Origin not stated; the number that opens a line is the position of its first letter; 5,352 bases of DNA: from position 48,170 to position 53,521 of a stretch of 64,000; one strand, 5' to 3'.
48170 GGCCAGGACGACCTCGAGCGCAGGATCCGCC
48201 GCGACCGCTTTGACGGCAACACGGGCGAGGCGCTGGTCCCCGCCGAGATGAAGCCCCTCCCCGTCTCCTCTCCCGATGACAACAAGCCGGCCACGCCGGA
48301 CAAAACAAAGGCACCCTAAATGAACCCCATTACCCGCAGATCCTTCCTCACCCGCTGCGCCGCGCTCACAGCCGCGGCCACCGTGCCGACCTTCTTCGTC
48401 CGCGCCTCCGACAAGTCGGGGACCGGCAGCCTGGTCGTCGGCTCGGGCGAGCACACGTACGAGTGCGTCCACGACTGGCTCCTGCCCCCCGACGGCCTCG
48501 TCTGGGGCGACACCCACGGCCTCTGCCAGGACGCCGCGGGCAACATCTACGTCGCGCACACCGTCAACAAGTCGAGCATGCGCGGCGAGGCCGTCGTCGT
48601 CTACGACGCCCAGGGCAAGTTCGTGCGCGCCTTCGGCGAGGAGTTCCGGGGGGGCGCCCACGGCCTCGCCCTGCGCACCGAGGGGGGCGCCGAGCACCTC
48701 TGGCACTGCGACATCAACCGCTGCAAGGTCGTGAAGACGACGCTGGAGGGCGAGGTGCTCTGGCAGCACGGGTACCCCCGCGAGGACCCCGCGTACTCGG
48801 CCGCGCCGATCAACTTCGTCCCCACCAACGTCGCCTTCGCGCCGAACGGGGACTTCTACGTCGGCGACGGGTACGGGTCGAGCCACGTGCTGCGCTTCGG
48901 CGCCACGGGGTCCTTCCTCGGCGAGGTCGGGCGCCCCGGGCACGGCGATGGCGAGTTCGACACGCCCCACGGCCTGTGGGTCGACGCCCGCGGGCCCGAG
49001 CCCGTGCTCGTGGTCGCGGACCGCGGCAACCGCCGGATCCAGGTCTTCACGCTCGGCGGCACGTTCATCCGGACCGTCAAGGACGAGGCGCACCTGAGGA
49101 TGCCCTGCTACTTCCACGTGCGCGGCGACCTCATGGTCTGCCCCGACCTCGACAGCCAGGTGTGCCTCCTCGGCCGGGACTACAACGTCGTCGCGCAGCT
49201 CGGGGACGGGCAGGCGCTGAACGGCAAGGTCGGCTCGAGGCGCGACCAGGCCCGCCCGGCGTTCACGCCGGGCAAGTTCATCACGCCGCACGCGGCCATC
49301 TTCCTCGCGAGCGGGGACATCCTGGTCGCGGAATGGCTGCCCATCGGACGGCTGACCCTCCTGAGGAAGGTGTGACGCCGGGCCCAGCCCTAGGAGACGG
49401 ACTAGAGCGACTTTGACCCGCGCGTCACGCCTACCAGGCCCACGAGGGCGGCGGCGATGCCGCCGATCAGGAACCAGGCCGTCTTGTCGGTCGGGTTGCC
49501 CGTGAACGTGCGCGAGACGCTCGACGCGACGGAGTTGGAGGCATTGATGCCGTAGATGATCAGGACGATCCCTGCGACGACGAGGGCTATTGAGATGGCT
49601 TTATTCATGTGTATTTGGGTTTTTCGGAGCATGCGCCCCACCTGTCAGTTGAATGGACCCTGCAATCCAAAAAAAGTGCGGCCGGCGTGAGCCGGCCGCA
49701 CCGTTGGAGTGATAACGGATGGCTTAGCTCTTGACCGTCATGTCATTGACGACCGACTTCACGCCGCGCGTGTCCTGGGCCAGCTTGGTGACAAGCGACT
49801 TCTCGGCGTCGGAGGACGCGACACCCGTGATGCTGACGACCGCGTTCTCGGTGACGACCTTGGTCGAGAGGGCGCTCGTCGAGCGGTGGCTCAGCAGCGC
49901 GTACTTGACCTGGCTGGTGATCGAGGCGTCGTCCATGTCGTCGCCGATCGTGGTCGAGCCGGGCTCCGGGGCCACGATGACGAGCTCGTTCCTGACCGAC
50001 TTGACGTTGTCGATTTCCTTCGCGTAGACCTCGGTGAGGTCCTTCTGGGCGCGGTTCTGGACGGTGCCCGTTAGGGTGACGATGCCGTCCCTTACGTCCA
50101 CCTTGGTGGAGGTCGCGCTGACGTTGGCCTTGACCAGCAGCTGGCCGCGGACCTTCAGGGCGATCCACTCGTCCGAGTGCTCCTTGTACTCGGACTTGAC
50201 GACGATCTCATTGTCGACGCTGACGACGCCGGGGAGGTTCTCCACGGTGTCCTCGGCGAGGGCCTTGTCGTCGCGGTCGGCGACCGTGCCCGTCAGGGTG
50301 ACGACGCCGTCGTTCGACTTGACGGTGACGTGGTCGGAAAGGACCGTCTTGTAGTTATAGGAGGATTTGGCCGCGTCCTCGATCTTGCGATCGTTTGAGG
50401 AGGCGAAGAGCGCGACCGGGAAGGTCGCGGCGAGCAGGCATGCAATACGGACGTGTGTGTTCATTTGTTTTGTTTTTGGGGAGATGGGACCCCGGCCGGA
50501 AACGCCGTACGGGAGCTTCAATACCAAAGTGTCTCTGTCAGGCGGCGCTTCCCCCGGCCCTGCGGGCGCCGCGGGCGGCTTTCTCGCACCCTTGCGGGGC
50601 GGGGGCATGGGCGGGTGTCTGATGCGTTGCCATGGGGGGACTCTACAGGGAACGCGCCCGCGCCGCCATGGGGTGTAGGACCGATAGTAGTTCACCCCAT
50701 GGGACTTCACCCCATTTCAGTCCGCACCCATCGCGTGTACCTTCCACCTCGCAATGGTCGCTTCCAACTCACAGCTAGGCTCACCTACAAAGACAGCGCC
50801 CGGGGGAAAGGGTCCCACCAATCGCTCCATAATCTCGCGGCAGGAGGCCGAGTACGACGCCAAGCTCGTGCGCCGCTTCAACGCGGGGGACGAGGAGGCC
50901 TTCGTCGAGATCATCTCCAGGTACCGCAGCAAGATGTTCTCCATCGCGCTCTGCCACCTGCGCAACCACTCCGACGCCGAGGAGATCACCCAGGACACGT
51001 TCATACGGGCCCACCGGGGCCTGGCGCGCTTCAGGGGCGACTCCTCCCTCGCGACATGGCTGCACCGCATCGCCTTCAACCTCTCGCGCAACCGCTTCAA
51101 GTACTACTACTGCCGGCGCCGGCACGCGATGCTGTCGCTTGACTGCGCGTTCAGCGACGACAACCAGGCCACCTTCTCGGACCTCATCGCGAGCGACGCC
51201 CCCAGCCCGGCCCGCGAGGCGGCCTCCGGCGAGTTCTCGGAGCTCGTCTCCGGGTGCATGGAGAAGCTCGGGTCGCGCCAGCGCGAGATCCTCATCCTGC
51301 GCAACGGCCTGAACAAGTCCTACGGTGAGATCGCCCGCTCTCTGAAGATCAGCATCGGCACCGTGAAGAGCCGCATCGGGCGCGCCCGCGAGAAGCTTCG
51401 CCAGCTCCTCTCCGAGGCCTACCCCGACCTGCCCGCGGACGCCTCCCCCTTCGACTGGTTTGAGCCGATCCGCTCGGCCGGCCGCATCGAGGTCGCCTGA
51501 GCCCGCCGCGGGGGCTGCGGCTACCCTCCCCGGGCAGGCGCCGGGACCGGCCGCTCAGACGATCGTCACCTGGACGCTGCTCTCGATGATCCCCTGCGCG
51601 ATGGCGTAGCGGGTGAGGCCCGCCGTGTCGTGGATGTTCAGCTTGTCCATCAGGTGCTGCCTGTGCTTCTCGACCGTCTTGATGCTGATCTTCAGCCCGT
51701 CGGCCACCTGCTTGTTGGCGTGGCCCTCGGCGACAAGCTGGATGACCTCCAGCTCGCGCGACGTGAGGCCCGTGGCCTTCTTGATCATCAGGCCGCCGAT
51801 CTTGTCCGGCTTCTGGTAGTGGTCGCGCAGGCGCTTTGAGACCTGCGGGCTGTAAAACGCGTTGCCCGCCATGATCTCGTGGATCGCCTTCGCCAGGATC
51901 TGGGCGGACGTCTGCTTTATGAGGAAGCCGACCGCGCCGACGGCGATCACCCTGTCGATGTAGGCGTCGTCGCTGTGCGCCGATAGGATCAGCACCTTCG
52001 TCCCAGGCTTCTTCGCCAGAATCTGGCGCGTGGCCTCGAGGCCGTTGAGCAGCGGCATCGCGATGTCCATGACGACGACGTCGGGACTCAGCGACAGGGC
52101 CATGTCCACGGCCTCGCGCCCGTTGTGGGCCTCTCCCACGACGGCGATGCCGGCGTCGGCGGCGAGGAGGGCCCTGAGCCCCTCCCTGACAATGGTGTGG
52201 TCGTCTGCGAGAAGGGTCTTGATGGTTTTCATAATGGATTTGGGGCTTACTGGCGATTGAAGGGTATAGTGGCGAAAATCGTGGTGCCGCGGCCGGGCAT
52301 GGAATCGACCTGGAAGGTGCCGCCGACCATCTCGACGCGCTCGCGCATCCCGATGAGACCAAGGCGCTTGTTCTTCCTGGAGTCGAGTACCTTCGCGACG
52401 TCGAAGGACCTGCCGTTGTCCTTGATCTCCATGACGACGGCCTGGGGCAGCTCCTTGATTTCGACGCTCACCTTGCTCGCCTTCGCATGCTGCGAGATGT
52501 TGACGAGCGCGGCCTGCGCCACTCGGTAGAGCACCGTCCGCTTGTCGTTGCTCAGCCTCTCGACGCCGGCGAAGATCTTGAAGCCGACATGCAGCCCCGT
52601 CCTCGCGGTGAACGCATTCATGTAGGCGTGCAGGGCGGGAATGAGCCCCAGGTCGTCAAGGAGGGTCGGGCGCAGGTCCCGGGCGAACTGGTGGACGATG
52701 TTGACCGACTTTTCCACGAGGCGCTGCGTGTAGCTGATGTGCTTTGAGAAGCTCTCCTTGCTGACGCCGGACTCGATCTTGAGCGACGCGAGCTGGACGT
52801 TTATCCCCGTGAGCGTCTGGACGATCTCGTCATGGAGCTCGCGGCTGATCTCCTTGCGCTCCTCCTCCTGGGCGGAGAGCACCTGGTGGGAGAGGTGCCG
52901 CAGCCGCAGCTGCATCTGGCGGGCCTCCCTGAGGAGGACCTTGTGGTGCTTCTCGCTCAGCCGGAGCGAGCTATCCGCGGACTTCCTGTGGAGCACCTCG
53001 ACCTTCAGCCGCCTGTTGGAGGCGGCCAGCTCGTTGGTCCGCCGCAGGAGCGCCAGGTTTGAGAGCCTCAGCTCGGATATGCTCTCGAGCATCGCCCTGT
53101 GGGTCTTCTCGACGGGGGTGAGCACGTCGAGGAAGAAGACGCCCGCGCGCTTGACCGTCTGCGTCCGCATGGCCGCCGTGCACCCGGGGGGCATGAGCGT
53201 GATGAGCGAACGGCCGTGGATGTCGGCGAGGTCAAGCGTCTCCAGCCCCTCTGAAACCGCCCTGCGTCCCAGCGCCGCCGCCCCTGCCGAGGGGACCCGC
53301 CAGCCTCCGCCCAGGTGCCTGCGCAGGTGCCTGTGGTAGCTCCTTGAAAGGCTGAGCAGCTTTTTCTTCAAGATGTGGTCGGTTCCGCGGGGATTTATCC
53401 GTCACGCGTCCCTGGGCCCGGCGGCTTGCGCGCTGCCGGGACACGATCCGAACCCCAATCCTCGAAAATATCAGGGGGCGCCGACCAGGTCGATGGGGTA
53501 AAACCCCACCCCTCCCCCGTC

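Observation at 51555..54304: Second copy of the unknown protein, paired with a different cytoplasmic kinase/NarL regulator and an ECF sigma factor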

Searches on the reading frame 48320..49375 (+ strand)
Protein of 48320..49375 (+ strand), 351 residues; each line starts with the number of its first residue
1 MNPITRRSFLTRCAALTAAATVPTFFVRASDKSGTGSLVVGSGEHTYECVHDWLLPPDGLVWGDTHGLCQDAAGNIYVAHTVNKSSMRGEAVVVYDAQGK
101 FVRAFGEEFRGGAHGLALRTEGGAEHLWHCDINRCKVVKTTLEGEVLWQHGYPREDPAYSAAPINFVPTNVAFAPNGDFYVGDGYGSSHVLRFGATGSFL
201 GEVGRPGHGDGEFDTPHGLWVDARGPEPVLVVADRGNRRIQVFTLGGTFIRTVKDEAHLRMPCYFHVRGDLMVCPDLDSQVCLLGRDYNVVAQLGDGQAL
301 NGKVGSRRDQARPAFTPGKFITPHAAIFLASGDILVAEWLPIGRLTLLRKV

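Call 25: search_protein_families(library=pfam, proteins=[window:48320-49375:+], max_evalue=0.001)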
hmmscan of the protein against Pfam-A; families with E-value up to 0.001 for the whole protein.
window:48320-49375:+ (351 aa): 2 families
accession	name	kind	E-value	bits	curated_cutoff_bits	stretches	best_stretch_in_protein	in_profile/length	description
PF01436.27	NHL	-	8e-09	35.6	20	0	168-193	4-28/28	NHL repeat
PF17170.10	DUF5128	-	4.7e-05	23.2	22.9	1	176-254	53-129/321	6-bladed beta-propeller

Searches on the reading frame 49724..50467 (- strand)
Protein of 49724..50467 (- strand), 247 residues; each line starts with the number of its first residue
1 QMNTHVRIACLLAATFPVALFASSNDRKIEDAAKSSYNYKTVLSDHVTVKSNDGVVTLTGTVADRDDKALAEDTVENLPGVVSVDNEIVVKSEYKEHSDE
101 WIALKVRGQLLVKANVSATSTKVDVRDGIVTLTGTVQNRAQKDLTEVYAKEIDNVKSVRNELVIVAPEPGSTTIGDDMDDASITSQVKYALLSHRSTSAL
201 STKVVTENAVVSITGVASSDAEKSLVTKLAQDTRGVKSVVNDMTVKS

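Call 75: search_protein_families(library=ncbifam, proteins=[window:49724-50467:-], max_evalue=0.00001)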
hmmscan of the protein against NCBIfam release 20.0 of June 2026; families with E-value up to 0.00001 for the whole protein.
window:49724-50467:- (247 aa): 4 families
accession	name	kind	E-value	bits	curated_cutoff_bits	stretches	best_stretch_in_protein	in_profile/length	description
NF007858.0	PRK10568.1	equivalog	9.4e-27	94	174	2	39-164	74-204/206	molecular chaperone OsmY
NF008247.1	PRK11023.1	equivalog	1.9e-16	60.4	184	2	128-243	78-188/192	division/outer membrane stress-associated lipid-binding lipoprotein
NF051434.1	ArfA_OmpATb_N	equivalog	1.7e-10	41.2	81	0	45-90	69-114/114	channel-forming protein ArfA/OmpATb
NF008399.0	PRK11198.1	equivalog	1.5e-08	35.1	134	0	27-96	25-94/149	peptidoglycan-binding protein LysM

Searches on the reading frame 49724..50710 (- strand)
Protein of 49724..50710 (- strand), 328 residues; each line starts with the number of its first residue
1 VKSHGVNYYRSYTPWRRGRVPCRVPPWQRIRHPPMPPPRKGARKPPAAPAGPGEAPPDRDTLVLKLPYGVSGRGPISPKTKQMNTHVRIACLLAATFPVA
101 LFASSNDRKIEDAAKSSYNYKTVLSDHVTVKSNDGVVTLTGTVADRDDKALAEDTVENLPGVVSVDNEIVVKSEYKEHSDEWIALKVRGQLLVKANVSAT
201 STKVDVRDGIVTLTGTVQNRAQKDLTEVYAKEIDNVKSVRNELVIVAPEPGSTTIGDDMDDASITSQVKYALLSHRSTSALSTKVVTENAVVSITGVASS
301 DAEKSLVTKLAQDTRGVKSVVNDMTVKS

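Call 6: search_protein_families(library=pfam, proteins=[window:49724-50710:-], max_evalue=0.01)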
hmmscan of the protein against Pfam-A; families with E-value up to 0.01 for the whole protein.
window:49724-50710:- (328 aa): 4 families
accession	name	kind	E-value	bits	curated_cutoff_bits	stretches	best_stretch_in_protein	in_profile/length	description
PF04972.22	BON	-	6.3e-44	148.6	27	3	179-246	1-68/69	BON domain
PF21937.1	Yop-YscD_ppl_2nd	-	1.2e-05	25.3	27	0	129-169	23-64/67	YscD/CdsD-like Bon-like domain 2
PF16693.10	Yop-YscD_ppl_1st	-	0.0013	18.9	24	0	126-157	17-50/62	YscD/CdsD-like Bon-like domain 1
PF21934.1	Yop-YscD_ppl_3rd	-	0.004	17.3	24.3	0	124-150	15-41/64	YscD/CdsD-like Bon-like domain 3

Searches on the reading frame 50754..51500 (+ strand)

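Call 6: search_protein_families(library=pfam, proteins=[window:50754-51500:+], max_evalue=0.01)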
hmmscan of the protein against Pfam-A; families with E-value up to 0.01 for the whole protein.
window:50754-51500:+ (248 aa): 6 families
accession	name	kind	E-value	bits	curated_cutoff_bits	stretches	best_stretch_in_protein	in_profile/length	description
PF08281.18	Sigma70_r4_2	-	1.4e-14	53.9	25.7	1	165-215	4-54/54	Sigma-70, region 4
PF04542.20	Sigma70_r2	-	5.2e-13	49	24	1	54-116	2-66/71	Sigma-70 region 2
PF04545.22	Sigma70_r4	-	9.2e-12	44.7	24.1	1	168-217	1-50/50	Sigma-70, region 4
PF07638.17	Sigma70_ECF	-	0.0007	20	21.1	0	170-219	134-183/185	ECF sigma factor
PF13412.12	HTH_24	-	0.0036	17.3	21.9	1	189-213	19-43/48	Winged helix-turn-helix DNA-binding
PF00196.25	GerE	-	0.0041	17.2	23.5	1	176-216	7-46/57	Bacterial regulatory proteins, luxR family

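Call 75: search_protein_families(library=ncbifam, proteins=[window:50754-51500:+], max_evalue=0.00001)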
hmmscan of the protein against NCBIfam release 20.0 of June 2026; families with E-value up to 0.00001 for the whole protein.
window:50754-51500:+ (248 aa): 82 families (the best 25 are shown)
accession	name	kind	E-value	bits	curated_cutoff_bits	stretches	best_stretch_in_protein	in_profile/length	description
NF008888.0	PRK11922.1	equivalog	1.5e-36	126.1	204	1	29-233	11-210/231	RNA polymerase sigma factor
TIGR02939.1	RpoE_Sigma70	equivalog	5.6e-34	117.8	236.15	1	31-218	3-185/190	RNA polymerase sigma factor RpoE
NF007223.0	PRK09641.1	equivalog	4.2e-33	114.8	209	1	36-220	6-185/187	RNA polymerase sigma factor SigW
NF009166.1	PRK12513.1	equivalog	2.1e-31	109.1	206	1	30-222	4-189/193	RNA polymerase sigma factor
NF007225.0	PRK09643.1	equivalog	6.4e-31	107.6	190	1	31-221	10-184/204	RNA polymerase sigma factor SigM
NF004113.0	PRK05602.1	equivalog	1.9e-28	99.5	208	1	24-222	21-204/211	RNA polymerase sigma factor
TIGR02948.1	SigW_bacill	equivalog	1.9e-27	96.5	243.1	1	35-220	5-185/187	RNA polymerase sigma factor SigW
NF009171.0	PRK12518.1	equivalog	1.9e-26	93.1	208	1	28-221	7-186/191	RNA polymerase sigma factor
TIGR02937.1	sigma70-ECF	superfamily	4.2e-26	91.5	42.9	1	48-219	1-165/165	sigma-70 family RNA polymerase sigma factor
TIGR02985.1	Sig70_bacteroi1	subfamily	1.5e-23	83.8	126.4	1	48-219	1-162/162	RNA polymerase sigma-70 factor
NF006089.0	PRK08241.1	subfamily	3.2e-23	82.3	240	1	34-219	8-204/343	RNA polymerase subunit sigma-70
NF007229.0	PRK09647.1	equivalog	1.2e-22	80.4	265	1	47-223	43-206/220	RNA polymerase sigma factor SigE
TIGR02984.1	Sig-70_plancto1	subfamily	8e-22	77.7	183.75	1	44-219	3-188/189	RNA polymerase sigma-70 factor, Planctomycetaceae-specific subfamily 1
NF006930.0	PRK09415.1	subfamily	2.1e-21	76.6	198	1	47-221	15-177/179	RNA polymerase factor sigma C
NF007216.0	PRK09638.1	equivalog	4.5e-21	75.4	194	1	35-220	5-175/180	RNA polymerase sigma factor SigY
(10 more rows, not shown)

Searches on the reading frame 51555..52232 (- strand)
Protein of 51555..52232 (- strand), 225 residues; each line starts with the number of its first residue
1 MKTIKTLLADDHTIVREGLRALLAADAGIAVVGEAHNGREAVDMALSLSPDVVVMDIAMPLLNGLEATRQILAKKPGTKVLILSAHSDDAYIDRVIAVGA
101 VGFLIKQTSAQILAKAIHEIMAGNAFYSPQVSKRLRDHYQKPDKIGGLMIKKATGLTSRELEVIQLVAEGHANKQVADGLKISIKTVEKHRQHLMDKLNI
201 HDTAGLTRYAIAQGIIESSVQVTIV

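Call 6: search_protein_families(library=pfam, proteins=[window:51555-52232:-], max_evalue=0.01)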
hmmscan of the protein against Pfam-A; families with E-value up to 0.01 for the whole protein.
window:51555-52232:- (225 aa): 3 families
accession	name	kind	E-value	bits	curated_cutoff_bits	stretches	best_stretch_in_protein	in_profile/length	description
PF00072.30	Response_reg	-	3.6e-27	95.2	30.2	1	7-117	2-110/111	Response regulator receiver domain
PF00196.25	GerE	-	8.5e-18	64.2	23.5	1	156-210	3-57/57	Bacterial regulatory proteins, luxR family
PF13384.12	HTH_23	-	0.0079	16.4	24.6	0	159-193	6-40/50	Homeodomain-like domain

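Call 75: search_protein_families(library=ncbifam, proteins=[window:51555-52232:-], max_evalue=0.00001)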
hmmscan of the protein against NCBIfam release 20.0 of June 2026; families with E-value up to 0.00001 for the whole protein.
window:51555-52232:- (225 aa): 72 families (the best 25 are shown)
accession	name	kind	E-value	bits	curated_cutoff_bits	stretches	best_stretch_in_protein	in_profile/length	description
NF052445.1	RespRegMctR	equivalog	1.2e-55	188.1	300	1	4-215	2-204/205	two-component system response regulator MctR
NF011896.0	PRK15369.1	equivalog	2.3e-45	154.8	242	1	1-215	1-209/211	two component system response regulator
NF007018.1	PRK09483.1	equivalog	1.3e-43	149.2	280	1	4-219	2-212/217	UvrY/SirA/GacA family response regulator transcription factor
NF007935.0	PRK10651.1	equivalog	6e-36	123.6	250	1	5-201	8-201/216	two-component system response regulator NarL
NF007708.0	PRK10403.1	equivalog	8.6e-35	120.1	343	1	4-202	7-200/215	nitrate/nitrite response regulator protein NarP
NF047785.1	respo_reg_MadR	equivalog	1.5e-34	119.2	300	1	4-215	1-208/209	MadR family response regulator transcription factor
NF007685.0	PRK10360.1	equivalog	4.6e-29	101.6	258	1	4-208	2-190/196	response regulator transcription factor UhpA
NF007403.0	PRK09935.1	equivalog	2e-27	96.2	271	1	1-213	1-207/210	fimbria biosynthesis transcriptional regulator FimZ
NF007419.0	PRK09958.1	equivalog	1.1e-25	90.5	251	1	6-210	3-198/204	acid-sensing system DNA-binding response regulator EvgA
NF001965.0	PRK00742.1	subfamily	1.7e-24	86.7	293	1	2-110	2-111/357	chemotaxis-specific protein-glutamate methyltransferase CheB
NF040749.1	tetrathio_RR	equivalog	1.2e-21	77.3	290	1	8-207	4-185/191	tetrathionate respiration response regulator TtrR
NF006900.1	PRK09390.1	equivalog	5.7e-21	75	255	1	8-214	9-201/203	response regulator FixJ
NF041367.1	CheY_Halo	equivalog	7.1e-20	71.5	200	1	7-120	2-113/114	chemotaxis protein CheY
TIGR02875.1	spore_0_A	equivalog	1e-19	70.9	200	1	3-125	2-126/262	sporulation transcription factor Spo0A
NF009206.0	PRK12555.1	subfamily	2.5e-19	69.4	342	1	5-106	2-104/340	chemotaxis-specific protein-glutamate methyltransferase CheB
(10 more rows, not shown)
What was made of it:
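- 51555..52232 (-): NarL/LuxR-type response regulator (REC and GerE domains). Calls 6, 75.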

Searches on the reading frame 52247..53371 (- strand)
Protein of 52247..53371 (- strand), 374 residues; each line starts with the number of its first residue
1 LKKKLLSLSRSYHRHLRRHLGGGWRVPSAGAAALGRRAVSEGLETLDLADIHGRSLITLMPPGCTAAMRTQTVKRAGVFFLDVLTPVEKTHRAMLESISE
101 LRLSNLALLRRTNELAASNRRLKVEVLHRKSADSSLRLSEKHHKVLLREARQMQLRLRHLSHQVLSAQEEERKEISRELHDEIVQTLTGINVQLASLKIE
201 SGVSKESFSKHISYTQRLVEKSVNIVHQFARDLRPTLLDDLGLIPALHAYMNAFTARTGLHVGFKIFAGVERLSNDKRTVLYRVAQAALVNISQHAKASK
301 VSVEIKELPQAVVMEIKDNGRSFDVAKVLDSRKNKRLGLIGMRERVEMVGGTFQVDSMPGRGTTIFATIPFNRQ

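Call 6: search_protein_families(library=pfam, proteins=[window:52247-53371:-], max_evalue=0.01)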
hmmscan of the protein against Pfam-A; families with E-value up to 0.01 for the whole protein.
window:52247-53371:- (374 aa): 3 families
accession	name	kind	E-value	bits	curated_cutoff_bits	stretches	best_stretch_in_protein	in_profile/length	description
PF02518.31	HATPase_c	-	1.4e-12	48.4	26.4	1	279-372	4-110/111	Histidine kinase-, DNA gyrase B-, and HSP90-like ATPase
PF07730.19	HisKA_3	-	2.9e-11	44.2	24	1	171-237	1-67/68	Histidine kinase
PF13581.12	HATPase_c_2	-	0.0015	19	27.4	1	288-340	39-92/127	Histidine kinase-like ATPase domain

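Call 8: search_protein_families(library=ncbifam, proteins=[window:52247-53371:-], max_evalue=1)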
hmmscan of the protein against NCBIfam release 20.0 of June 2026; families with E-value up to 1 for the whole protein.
window:52247-53371:- (374 aa): 12 families
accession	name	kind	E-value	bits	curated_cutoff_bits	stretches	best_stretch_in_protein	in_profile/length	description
NF052443.1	SensHisKinMctS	equivalog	2.3e-48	164.7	700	1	145-370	224-447/457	two-component system sensor histidine kinase MctS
NF008649.0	PRK11644.1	equivalog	6.7e-36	124.1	408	1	151-370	283-495/499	signal transduction histidine-protein kinase/phosphatase UhpB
NF007896.0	PRK10600.1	equivalog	4.6e-23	81.7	578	1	162-366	381-580/598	nitrate/nitrite two-component system sensor histidine kinase NarX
NF052531.1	Strep_LiaS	equivalog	4.3e-20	72.2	450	1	152-370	113-326/328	envelope stress sensor histidine kinase LiaS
NF008184.0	PRK10935.1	equivalog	1.1e-16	60.7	553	1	168-370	360-558/565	nitrate/nitrite two-component system sensor histidine kinase NarQ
NF047786.1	his_kin_MadS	equivalog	1.6e-15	57.1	500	1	107-370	164-434/434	MadS family sensor histidine kinase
NF047322.1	HK_morpho_MacS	equivalog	4.4e-14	52.5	300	2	279-369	274-366/367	MacS family sensor histidine kinase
TIGR02916.1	PEP_his_kin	equivalog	5.4e-05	22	300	1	283-370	582-679/679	XrtA/PEP-CTERM system histidine kinase PrsK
NF053867.1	SprKinKinDBac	equivalog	0.00011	20.8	775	1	277-372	398-498/500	sporulation kinase KinD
NF008298.1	PRK11086.1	subfamily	0.00025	19.6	520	1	279-373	426-527/529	DcuS/MalK family sensor histidine kinase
NF010411.0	PRK13837.1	equivalog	0.04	11.9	647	1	337-372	641-676/828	two-component system VirA-like sensor kinase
NF011993.0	PRK15449.1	equivalog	0.17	12.2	166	1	293-356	28-91/95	ferredoxin-like protein FixX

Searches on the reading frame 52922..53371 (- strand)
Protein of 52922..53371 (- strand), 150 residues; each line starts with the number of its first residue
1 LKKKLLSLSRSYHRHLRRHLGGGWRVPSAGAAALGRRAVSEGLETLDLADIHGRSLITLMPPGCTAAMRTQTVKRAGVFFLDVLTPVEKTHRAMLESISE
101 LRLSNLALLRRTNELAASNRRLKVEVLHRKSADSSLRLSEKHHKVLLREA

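Call 41: search_protein_families(library=pfam, proteins=[window:52922-53371:-], max_evalue=0.5)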
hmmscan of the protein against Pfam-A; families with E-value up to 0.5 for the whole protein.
window:52922-53371:- (150 aa): 1 family
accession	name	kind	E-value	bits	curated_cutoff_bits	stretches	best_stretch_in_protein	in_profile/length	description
PF08673.15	RsbU_N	-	0.054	14.1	25.5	1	12-84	3-69/75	Phosphoserine phosphatase RsbU, N-terminal domain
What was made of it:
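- Checked: The 'RsbU_N-like' N-terminus of the copy B kinase is only weakly supported: PF08673 E 0.054, 14 bits against a cut-off of 25.5, residues 12-84 (call 41).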
